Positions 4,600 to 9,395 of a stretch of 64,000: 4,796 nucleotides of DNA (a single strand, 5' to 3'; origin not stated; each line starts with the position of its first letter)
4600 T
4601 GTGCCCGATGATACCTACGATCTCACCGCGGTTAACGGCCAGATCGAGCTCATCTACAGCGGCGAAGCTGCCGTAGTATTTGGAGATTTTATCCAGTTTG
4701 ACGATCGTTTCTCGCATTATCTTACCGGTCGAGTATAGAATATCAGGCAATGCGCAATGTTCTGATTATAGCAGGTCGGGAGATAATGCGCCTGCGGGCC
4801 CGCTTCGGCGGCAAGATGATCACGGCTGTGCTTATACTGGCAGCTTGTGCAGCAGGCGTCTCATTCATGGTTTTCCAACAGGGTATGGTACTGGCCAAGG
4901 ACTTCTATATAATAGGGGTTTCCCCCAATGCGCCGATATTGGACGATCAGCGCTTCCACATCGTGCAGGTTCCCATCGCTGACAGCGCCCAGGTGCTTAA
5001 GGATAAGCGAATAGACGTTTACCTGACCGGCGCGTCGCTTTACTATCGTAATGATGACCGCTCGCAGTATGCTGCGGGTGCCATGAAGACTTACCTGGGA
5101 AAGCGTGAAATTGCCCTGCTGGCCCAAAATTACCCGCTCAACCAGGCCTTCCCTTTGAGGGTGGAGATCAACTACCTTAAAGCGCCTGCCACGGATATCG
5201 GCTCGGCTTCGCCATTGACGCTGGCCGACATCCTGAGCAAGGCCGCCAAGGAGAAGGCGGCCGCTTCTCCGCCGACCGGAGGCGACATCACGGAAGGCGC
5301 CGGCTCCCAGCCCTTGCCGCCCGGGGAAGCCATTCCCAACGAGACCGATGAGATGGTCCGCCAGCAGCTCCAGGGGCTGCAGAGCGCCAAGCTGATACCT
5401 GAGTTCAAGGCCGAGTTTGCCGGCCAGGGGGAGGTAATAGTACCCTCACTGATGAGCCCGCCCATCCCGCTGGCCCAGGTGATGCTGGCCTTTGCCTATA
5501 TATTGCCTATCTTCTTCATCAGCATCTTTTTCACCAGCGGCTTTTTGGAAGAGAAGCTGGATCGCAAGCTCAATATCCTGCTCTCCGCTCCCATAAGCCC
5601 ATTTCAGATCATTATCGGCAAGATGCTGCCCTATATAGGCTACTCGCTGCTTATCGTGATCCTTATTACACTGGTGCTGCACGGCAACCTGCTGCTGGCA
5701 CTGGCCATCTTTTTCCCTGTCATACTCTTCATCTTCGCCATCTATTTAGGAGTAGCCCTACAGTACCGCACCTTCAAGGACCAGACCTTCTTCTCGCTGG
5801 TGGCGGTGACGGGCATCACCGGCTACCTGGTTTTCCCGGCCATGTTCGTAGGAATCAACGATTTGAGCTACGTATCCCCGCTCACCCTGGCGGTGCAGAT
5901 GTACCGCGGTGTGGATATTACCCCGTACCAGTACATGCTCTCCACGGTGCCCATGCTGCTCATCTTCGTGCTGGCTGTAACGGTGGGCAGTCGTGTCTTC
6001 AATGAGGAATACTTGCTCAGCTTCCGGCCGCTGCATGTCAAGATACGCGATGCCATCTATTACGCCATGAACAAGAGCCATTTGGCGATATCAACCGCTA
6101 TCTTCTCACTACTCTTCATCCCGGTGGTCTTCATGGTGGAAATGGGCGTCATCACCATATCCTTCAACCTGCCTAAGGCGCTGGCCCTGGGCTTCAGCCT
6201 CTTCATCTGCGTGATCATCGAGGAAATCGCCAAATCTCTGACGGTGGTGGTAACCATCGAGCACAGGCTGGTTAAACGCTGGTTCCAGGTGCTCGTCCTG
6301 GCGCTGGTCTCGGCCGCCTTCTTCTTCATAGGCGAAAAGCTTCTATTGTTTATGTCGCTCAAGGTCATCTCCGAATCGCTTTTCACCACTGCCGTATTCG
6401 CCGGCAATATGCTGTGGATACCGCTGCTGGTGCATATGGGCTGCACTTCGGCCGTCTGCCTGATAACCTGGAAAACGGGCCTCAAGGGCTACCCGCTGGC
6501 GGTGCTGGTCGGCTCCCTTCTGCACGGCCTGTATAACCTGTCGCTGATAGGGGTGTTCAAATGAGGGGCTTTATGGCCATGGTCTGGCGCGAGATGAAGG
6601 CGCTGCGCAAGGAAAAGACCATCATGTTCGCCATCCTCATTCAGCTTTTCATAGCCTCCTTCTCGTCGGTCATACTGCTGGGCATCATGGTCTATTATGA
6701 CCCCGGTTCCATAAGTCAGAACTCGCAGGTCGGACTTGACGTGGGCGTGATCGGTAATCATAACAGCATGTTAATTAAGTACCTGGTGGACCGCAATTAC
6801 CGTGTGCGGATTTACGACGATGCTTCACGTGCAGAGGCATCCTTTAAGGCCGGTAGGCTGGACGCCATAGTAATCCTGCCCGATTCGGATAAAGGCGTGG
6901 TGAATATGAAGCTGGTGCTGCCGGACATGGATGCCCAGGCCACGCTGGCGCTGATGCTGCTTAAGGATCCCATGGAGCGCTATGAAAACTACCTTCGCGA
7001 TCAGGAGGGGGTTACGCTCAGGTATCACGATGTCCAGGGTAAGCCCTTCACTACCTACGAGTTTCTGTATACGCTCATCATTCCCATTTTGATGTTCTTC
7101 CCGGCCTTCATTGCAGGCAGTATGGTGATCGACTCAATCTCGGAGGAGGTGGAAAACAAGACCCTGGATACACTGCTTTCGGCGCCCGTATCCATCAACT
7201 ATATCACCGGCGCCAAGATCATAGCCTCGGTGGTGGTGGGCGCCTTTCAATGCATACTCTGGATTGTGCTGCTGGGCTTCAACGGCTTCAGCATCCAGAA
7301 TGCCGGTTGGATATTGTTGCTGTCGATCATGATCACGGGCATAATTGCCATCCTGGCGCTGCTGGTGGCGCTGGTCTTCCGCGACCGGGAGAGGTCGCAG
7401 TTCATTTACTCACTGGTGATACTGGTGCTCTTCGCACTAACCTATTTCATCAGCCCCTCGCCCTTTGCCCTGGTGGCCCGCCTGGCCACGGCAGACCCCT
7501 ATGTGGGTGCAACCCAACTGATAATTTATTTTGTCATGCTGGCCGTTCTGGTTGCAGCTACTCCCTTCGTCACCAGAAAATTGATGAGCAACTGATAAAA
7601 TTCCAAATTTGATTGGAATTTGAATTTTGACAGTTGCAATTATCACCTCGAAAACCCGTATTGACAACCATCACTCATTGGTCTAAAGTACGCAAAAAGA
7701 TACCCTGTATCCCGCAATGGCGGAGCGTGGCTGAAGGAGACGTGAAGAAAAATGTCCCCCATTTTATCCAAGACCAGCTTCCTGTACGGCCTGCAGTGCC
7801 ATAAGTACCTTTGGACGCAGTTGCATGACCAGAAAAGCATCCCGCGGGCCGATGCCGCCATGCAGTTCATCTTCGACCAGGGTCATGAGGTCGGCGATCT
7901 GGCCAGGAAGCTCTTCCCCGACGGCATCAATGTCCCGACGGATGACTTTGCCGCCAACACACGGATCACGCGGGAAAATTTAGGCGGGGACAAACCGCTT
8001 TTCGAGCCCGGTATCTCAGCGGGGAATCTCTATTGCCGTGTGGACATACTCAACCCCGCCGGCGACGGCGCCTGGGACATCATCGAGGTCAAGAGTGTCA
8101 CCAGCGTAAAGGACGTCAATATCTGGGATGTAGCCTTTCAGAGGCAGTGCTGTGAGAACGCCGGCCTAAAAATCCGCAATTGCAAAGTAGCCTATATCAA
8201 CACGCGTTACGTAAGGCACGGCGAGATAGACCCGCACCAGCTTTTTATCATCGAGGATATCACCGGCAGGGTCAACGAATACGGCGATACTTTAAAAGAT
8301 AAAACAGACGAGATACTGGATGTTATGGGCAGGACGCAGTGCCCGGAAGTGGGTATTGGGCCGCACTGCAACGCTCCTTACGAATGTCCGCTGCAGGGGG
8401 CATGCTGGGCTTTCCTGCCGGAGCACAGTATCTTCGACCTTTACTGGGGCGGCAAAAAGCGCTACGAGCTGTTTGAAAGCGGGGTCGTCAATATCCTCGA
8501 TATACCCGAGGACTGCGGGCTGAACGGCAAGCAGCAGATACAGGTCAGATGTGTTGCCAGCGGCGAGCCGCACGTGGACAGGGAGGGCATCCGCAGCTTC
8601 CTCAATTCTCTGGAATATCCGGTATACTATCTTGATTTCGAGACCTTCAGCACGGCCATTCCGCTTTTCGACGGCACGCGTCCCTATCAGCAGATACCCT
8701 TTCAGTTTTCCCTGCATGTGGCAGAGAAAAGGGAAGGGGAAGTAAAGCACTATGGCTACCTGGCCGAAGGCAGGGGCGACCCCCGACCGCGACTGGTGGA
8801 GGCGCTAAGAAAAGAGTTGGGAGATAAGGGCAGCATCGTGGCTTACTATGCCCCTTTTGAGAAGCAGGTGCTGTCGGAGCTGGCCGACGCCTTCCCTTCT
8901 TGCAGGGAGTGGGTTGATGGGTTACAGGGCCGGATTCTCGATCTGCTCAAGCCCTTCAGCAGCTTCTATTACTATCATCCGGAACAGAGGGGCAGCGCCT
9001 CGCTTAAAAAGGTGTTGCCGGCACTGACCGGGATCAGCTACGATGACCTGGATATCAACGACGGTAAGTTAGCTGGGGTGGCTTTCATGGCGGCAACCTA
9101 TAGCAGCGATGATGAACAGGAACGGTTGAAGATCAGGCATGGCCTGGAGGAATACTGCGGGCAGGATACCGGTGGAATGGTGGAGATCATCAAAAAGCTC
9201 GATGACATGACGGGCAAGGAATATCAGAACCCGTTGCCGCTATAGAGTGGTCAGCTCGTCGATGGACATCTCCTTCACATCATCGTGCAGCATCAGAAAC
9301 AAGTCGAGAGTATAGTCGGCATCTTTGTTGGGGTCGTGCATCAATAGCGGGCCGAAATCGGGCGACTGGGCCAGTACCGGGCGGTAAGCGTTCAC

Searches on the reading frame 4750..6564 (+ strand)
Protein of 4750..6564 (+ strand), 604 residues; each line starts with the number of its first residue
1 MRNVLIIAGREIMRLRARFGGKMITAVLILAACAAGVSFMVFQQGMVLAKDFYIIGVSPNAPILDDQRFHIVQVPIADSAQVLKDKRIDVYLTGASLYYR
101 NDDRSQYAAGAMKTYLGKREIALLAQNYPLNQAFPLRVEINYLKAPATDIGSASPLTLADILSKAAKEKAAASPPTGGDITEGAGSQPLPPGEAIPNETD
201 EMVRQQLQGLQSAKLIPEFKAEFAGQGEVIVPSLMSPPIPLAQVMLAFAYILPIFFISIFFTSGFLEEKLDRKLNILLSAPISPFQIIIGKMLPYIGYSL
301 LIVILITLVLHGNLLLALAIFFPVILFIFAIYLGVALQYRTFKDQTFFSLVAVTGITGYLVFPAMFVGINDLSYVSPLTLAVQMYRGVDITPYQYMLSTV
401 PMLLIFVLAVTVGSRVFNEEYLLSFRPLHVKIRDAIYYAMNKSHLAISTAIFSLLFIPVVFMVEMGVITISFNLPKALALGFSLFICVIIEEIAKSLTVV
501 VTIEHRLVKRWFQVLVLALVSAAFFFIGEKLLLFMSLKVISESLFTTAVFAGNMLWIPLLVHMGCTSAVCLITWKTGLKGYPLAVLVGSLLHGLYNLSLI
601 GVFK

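Call 39: search_protein_families(library=pfam, proteins=[window:4750-6564:+], max_evalue=0.0001)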
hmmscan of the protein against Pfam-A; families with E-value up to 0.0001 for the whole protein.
window:4750-6564:+ (604 aa): 1 family
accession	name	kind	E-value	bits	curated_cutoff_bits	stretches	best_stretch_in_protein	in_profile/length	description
PF12698.13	ABC2_membrane_3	-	5.1e-08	32.8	31.6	1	241-412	160-344/347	ABC-2 family transporter protein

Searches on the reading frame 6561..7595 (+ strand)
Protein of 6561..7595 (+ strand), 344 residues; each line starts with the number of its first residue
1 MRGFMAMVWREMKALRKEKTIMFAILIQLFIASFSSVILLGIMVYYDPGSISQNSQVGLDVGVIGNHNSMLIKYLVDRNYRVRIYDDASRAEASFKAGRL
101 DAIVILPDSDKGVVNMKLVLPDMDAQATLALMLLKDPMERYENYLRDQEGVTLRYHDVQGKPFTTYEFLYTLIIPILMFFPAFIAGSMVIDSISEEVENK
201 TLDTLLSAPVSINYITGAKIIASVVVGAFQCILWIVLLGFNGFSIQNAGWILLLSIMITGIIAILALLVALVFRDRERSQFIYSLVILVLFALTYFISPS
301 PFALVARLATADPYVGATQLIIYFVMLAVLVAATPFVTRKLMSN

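Call 39: search_protein_families(library=pfam, proteins=[window:6561-7595:+], max_evalue=0.0001)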
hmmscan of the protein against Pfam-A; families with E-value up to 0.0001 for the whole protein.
window:6561-7595:+ (344 aa): 3 families
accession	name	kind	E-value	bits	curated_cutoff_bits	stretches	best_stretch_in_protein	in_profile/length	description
PF12698.13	ABC2_membrane_3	-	6.9e-21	75.1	31.6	1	31-301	5-298/347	ABC-2 family transporter protein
PF12679.13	ABC2_membrane_2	-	7.8e-14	52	27.2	1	5-301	1-205/283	ABC-2 family transporter protein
PF12730.13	ABC2_membrane_4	-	1.7e-06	28.6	27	1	166-292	46-176/179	ABC-2 family transporter protein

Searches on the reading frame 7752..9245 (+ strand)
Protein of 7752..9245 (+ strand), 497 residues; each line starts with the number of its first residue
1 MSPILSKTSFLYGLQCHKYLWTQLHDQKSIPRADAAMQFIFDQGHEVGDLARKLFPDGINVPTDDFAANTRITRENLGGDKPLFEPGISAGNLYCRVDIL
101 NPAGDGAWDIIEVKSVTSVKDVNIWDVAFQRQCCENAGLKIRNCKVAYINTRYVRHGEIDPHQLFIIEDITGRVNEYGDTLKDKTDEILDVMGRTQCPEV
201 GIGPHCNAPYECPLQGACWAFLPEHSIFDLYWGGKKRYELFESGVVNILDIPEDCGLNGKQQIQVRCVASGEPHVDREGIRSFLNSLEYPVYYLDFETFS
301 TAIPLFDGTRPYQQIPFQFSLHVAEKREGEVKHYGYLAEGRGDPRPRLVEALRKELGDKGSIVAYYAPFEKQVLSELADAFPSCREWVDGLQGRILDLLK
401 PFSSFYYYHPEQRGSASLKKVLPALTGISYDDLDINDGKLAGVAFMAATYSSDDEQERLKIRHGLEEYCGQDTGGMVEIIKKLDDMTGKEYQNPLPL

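Call 39: search_protein_families(library=pfam, proteins=[window:7752-9245:+], max_evalue=0.0001)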
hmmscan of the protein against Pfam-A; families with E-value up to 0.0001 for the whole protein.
window:7752-9245:+ (497 aa): 1 family
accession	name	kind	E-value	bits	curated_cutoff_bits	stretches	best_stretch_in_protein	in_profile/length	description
PF11074.14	DUF2779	-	5.4e-42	143.5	23.3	1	292-417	1-126/126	Domain of unknown function(DUF2779)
